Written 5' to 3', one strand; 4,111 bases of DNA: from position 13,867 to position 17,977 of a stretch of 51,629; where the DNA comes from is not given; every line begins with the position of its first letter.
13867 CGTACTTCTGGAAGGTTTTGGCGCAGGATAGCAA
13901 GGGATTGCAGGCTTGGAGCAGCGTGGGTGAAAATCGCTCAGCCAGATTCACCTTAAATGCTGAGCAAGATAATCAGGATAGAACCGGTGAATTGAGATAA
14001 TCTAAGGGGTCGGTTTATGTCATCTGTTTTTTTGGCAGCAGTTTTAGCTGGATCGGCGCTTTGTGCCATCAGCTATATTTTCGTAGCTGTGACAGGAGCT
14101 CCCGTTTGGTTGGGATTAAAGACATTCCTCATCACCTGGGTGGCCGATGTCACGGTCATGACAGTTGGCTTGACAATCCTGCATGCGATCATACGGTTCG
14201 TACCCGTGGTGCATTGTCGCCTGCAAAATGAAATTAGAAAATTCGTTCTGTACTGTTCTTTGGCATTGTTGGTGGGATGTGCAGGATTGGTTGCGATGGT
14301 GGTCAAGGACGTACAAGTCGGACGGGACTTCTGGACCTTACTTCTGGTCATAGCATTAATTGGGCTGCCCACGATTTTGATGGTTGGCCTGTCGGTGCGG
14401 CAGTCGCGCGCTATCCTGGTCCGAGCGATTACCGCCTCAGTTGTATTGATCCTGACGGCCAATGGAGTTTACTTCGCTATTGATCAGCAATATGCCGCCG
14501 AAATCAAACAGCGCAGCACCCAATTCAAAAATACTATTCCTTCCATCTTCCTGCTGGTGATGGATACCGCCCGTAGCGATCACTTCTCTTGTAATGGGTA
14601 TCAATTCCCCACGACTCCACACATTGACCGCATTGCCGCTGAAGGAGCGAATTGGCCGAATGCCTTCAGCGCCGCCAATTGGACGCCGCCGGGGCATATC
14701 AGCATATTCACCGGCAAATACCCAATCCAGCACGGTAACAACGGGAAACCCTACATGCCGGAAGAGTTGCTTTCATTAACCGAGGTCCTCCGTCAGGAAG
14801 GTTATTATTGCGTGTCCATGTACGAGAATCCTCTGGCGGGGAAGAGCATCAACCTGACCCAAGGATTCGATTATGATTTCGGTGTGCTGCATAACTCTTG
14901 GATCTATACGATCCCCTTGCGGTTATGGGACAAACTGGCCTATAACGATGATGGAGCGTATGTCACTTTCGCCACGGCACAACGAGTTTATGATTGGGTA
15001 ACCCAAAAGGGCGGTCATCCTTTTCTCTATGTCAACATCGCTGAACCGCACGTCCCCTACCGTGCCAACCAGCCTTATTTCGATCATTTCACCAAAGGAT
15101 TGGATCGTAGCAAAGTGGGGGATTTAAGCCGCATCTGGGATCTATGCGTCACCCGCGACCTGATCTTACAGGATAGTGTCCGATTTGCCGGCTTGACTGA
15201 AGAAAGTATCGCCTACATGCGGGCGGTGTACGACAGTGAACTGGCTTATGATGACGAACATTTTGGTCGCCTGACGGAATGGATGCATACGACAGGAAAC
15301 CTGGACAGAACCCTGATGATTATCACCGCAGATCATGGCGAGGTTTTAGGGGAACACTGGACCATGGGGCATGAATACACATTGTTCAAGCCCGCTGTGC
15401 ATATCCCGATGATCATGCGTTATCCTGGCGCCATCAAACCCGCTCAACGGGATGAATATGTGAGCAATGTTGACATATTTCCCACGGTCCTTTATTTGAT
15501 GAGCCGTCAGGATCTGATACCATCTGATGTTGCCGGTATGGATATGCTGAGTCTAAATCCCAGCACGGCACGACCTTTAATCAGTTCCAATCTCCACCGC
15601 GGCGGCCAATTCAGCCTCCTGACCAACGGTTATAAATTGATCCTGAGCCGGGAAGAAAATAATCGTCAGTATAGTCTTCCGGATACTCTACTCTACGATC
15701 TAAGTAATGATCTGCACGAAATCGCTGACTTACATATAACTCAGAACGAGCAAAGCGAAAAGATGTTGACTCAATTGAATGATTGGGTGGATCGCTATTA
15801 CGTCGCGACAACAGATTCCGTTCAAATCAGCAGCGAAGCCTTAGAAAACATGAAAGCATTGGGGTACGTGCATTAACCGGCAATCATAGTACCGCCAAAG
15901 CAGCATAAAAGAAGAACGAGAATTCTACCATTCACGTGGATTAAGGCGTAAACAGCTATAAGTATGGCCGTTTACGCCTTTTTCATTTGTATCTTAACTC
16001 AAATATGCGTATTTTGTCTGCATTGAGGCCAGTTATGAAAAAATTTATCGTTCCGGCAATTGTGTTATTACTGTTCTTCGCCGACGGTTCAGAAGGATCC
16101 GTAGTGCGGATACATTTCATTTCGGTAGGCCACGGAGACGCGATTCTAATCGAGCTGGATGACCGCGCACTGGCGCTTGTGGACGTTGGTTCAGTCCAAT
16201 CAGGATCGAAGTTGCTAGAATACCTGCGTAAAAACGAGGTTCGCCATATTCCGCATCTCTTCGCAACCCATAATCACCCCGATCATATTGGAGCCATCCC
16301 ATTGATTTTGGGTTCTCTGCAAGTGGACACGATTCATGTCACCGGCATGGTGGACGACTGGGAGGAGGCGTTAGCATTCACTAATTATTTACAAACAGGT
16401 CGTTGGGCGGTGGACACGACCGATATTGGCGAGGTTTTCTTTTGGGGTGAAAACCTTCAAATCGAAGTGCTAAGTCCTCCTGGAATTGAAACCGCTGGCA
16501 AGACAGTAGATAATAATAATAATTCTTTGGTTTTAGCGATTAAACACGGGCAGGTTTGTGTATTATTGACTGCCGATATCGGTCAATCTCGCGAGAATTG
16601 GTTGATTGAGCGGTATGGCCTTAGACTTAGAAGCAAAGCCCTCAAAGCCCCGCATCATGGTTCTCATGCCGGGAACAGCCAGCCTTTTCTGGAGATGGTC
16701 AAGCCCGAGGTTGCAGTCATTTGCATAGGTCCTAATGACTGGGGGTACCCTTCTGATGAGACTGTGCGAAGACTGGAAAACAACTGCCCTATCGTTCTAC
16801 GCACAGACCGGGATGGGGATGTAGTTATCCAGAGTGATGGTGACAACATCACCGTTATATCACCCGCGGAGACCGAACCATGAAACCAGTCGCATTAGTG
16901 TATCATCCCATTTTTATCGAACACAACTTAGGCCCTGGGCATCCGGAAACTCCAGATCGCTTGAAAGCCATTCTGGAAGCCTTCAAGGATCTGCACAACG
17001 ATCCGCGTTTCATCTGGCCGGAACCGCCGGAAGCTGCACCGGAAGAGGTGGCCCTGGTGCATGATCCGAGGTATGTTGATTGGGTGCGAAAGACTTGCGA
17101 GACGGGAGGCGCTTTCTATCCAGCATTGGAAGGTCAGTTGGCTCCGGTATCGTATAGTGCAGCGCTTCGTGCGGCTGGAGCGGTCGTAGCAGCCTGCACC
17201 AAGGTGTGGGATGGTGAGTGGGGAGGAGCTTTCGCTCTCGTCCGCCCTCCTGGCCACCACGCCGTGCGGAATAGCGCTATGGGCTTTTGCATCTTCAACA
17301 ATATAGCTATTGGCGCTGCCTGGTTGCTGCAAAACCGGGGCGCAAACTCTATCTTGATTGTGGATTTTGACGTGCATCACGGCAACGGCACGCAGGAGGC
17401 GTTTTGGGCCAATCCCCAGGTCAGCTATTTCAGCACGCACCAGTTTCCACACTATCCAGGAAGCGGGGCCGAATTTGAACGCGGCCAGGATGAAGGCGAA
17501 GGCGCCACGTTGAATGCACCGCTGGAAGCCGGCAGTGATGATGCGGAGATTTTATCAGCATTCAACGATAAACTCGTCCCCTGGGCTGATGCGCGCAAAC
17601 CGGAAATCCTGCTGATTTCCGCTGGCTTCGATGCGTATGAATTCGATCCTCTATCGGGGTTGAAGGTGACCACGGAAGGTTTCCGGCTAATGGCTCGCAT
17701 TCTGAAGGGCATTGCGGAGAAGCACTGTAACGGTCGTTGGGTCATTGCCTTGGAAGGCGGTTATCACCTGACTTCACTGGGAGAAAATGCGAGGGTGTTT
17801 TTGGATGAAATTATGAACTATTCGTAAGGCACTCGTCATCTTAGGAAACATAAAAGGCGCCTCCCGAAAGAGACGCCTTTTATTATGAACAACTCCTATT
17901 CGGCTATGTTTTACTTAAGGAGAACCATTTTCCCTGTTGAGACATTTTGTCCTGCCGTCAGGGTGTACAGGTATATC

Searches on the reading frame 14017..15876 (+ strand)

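Call 31: search_protein_families(library=pfam, proteins=[window:14017-15876:+], max_evalue=0.0001)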
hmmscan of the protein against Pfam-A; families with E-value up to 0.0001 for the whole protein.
window:14017-15876:+ (619 aa): 3 families
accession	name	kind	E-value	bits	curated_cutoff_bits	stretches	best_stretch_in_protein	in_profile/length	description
PF00884.28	Sulfatase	-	5.3e-42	144.6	25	1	176-495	2-299/301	Sulfatase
PF16347.10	SGSH_C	-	2.3e-07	31.5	29.3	1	455-587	10-144/154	N-sulphoglucosamine sulphohydrolase, C-terminal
PF01663.27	Phosphodiest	-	3.7e-07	30.5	23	1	180-442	4-221/342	Type I phosphodiesterase / nucleotide pyrophosphatase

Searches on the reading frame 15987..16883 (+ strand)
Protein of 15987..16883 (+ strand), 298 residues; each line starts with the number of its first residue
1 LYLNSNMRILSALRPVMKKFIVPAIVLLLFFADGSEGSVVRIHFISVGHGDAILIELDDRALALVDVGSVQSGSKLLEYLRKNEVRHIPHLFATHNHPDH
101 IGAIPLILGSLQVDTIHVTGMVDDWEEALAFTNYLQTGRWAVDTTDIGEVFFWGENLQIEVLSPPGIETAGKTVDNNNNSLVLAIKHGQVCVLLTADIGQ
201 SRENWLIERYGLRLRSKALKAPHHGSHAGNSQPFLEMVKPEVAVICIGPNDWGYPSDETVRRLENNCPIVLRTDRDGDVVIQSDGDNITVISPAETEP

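Call 31: search_protein_families(library=pfam, proteins=[window:15987-16883:+], max_evalue=0.0001)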
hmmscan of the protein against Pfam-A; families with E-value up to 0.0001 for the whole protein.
window:15987-16883:+ (298 aa): 1 family
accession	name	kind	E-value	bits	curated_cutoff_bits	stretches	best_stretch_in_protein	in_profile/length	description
PF00753.33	Lactamase_B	-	2.4e-15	57.5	22.7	1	47-248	3-195/196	Metallo-beta-lactamase superfamily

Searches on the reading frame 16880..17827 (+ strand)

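Call 31: search_protein_families(library=pfam, proteins=[window:16880-17827:+], max_evalue=0.0001)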
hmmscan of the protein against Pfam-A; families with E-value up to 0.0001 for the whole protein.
window:16880-17827:+ (315 aa): 1 family
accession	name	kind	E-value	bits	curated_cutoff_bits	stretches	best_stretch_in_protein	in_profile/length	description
PF00850.24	Hist_deacetyl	-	1.4e-88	297.5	27.9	1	21-308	1-295/298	Histone deacetylase domain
